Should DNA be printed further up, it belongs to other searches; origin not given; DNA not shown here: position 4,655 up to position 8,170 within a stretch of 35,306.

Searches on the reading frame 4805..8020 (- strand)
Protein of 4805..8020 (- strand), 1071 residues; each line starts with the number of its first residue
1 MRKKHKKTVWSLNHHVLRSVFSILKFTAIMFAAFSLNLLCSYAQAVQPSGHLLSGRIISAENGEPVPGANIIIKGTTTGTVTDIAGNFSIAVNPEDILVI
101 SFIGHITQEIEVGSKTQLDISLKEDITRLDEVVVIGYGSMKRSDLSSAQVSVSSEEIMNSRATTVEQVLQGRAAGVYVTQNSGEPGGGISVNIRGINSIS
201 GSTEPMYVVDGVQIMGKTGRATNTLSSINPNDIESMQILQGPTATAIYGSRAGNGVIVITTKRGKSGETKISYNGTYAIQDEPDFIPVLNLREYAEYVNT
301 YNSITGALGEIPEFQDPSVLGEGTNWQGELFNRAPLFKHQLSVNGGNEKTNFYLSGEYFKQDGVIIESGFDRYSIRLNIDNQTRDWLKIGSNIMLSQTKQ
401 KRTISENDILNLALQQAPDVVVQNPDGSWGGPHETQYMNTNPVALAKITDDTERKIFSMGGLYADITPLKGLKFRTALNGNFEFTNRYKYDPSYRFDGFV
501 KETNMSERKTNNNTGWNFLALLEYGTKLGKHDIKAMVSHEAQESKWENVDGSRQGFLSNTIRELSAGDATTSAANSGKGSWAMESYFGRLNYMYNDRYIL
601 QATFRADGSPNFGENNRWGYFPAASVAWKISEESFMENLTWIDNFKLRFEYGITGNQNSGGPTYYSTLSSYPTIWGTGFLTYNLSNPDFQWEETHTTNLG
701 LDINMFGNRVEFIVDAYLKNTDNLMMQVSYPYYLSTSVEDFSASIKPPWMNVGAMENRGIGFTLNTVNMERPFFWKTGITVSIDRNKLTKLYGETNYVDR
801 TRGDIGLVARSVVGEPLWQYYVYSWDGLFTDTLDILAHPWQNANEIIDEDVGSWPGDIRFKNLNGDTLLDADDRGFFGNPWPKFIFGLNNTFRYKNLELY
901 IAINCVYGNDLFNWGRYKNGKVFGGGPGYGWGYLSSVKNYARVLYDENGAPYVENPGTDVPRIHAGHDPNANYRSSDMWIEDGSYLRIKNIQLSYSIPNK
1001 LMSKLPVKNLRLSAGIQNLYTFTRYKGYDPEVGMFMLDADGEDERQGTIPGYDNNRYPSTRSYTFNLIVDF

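Call 39: search_protein_families(library=pfam, proteins=[window:4805-8020:-], max_evalue=0.001)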
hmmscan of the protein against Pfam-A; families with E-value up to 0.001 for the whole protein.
window:4805-8020:- (1071 aa): 3 families
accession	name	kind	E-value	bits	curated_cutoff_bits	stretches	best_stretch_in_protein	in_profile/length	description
PF13715.12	CarbopepD_reg_2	-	7.1e-21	74.5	32.2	1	53-134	1-88/88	CarboxypepD_reg-like domain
PF07715.20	Plug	-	5.6e-19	69.1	23.9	1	145-256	5-107/107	TonB-dependent Receptor Plug Domain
PF13620.12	CarboxypepD_reg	-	7.8e-09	36.2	32.3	1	53-122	2-81/82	Carboxypeptidase regulatory-like domain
